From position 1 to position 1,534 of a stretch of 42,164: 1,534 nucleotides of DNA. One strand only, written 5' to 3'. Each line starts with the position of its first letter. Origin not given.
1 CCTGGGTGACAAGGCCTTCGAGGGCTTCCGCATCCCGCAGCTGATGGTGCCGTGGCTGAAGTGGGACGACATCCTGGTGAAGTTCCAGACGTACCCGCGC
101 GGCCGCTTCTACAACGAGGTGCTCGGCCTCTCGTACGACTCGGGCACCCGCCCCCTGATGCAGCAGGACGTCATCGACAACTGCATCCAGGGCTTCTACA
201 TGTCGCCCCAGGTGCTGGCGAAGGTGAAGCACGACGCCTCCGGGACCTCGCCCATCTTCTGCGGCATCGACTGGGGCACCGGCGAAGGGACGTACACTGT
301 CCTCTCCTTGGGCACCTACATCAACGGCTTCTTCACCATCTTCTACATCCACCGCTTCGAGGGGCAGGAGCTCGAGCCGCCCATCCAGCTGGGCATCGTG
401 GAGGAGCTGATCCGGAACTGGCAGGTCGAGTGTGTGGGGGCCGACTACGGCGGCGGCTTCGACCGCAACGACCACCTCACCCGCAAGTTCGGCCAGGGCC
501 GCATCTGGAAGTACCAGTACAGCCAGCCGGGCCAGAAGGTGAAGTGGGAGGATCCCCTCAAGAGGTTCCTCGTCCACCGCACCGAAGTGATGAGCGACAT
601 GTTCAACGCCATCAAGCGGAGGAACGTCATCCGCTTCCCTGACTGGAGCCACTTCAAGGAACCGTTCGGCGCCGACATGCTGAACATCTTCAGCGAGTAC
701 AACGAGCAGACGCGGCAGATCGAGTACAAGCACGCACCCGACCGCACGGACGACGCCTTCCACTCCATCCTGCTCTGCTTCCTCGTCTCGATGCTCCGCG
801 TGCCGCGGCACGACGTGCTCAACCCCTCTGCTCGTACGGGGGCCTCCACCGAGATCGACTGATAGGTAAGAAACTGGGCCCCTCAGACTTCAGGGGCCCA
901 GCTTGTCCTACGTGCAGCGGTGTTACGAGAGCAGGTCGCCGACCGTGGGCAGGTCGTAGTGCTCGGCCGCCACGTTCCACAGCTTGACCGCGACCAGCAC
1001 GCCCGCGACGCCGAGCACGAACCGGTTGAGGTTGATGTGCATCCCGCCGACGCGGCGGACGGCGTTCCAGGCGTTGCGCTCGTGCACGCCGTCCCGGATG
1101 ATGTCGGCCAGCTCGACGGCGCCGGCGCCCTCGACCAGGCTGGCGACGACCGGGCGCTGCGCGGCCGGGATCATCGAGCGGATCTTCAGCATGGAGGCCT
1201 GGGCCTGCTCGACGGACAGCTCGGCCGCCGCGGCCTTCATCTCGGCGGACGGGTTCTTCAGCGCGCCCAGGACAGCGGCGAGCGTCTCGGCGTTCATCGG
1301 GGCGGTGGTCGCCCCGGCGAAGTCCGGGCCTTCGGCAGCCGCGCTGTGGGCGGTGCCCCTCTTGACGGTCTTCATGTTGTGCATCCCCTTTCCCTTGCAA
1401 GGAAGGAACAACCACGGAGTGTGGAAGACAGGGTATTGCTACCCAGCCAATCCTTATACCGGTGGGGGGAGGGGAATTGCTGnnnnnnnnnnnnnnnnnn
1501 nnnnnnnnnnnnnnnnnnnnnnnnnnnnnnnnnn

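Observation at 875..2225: Two-gene minus-strand insert (tail-anchored membrane protein + HTH_17 regulator) between terminase and head genes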

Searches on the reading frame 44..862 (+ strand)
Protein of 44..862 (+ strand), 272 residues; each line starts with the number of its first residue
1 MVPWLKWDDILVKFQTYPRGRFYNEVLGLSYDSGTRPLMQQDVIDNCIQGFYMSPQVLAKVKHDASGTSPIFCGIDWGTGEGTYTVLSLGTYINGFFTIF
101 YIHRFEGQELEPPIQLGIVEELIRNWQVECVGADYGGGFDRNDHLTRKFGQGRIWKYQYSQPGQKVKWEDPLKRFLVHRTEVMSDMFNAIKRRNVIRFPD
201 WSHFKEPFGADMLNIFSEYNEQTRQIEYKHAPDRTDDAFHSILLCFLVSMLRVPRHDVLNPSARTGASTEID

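Call 4: search_protein_families(library=pfam, proteins=[window:44-862:+], max_evalue=0.1)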
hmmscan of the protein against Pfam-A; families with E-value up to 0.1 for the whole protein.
window:44-862:+ (272 aa): 0 families

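Call 5: search_protein_families(library=phrogs, proteins=[window:44-862:+], max_evalue=0.1)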
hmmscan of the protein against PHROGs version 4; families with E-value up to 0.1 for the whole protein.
window:44-862:+ (272 aa): 2 families
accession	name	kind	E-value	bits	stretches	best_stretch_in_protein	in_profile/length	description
phrog_675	-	head and packaging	9.6e-19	68.1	1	2-246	296-544/576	terminase large subunit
phrog_5909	-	head and packaging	0.04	14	1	38-149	75-186/285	terminase large subunit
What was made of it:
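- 2..862 (+): 3' part of the large terminase gene (TerL, GpA type). It converges on the minus-strand unit. phrog_675 terminase large subunit, E = 1e-18 (call 5).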

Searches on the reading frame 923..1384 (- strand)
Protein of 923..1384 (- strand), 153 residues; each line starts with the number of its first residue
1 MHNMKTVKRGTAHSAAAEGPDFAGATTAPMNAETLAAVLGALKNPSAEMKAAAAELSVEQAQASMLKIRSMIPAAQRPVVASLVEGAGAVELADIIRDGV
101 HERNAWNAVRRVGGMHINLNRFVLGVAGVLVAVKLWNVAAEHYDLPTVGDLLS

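Call 4: search_protein_families(library=pfam, proteins=[window:923-1384:-], max_evalue=0.1)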
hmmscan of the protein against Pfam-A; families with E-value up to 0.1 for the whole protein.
window:923-1384:- (153 aa): 0 families

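Call 5: search_protein_families(library=phrogs, proteins=[window:923-1384:-], max_evalue=0.1)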
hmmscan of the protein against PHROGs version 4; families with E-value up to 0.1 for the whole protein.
window:923-1384:- (153 aa): 1 family
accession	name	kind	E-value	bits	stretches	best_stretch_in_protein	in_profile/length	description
phrog_13105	-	unknown function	0.074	13.6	1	31-85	74-124/239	-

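Call 8: search_dna_similar(query=window:923-1384:-, collection=phages, mode=protein, max_rows=20, max_evalue=0.01)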
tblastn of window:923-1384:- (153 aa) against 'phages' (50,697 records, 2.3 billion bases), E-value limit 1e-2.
No match.

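Call 10: find_related_loci(query=window:923-1384:-, collection=viral_contigs, flank=8000)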
Query window:923-1384:- (153 aa) in viral_contigs; peptide patterns used: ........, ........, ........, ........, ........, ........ (x = any residue, [..] = any of these).
13 stretches matched a pattern, but none encodes a relative of the query by tblastn (E <= 1e-3).

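Call 57: find_homologous_proteins(query=A1, max_evalue=0.01)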
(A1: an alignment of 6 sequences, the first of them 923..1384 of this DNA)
Query A1 (6 sequences) (153 aa, profile of the alignment): 6 proteins with E <= 0.01 among 8000 candidates.
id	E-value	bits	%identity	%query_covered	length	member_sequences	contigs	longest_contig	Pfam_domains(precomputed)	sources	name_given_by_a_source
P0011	1.4e-60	222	79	97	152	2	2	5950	-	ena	-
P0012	2.3e-56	208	31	46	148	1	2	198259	-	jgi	jgi:hypothetical protein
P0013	7.7e-54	200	90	100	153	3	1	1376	-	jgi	-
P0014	6.3e-52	194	30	95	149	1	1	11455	-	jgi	jgi:hypothetical protein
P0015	1.8e-39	153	32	95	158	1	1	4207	-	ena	-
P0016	1.1e-26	112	29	66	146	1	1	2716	-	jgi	jgi:hypothetical protein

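Call 70: predict_structure(alignment_id=A8)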
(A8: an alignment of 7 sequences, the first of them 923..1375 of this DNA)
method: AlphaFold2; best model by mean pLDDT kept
length: 150 residues; sequences in the alignment: 7
mean_pLDDT: 46.3   pTM: 0.35
mean pLDDT of the five models: 46.3, 45.8, 43.6, 43.4, 36.9
residues with pLDDT >= 90: 0; 70-90: 5; 50-70: 41; < 50: 104
segments of 3 or more residues with pLDDT < 50: 1-43, 45-53, 99-150
pLDDT, mean of each block of 10 residues (from residue 1): 36 32 35 43 47 52 61 67 60 61 38 39 47 41 37
secondary structure, 60 per line:
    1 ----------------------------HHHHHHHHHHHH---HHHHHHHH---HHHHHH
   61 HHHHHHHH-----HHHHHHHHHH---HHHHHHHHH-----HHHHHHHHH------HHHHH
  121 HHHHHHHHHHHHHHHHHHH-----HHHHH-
elements in order: H29-40 H44-51 H55-68 H74-83 H87-95 H101-109 H116-139 H145-149
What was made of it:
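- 965..1021 (-): Predicted transmembrane helix (residues 119-137 of the 150-aa form), preceded by a basic stretch (RRVGG..N.NR) and followed by a 13-residue tail. The AlphaFold model places a helix at 116-139 but has low confidence, pLDDT 46 (call 70).
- Tried and rejected: The AlphaFold model of the small protein was too poor for fold search (pLDDT 46, call 70).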

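Call 100: search_protein_families(library=ncbifam, proteins=[window:923-1375:-], max_evalue=0.1)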
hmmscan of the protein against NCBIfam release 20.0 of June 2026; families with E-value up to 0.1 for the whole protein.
window:923-1375:- (150 aa): 0 families

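Call 101: search_protein_families(library=padloc, proteins=[window:923-1375:-], max_evalue=0.1)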
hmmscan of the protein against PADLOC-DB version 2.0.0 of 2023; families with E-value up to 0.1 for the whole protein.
window:923-1375:- (150 aa): 0 families
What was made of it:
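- No match to defence or anti-defence models beyond the bare HTH (call 101).
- Tried and rejected: PADLOC and NCBIfam added nothing (calls 100, 101).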

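Call 111: search_solved_structures(query=A6, max_evalue=10)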
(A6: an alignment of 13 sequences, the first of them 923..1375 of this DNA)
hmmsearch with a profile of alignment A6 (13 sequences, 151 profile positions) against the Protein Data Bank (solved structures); distinct sequences matched with E-value up to 10: 10.
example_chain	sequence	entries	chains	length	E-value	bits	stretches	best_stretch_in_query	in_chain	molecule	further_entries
8ux4_e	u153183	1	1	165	0.32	14.4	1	17-82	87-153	Large ribosomal subunit protein uL10m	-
8uxa_e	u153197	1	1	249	0.5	13.8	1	17-84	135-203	Large ribosomal subunit protein uL10m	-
7v6d_A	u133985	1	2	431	0.54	13.7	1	38-87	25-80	Lipase B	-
3qhb_A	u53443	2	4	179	0.56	13.6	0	47-102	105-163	Symerythrin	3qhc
3sid_A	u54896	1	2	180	0.57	13.6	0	47-102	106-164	Symerythrin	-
7xgf_A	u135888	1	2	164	0.76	13.2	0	27-81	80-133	BCL-xL and MCL-1 dual inhibitor 2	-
6xxv_C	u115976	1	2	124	0.85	13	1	33-80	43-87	S2_1.2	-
7xge_A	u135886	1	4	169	1.1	12.7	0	26-82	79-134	BCL-xL and MCL-1 dual binder 2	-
7xgg_A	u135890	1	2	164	6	10.3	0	27-82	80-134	BCL-xL and MCL-1 dual inhibitor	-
7ase_Y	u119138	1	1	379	6.1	10.3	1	5-82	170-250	Eukaryotic translation initiation factor 5, putative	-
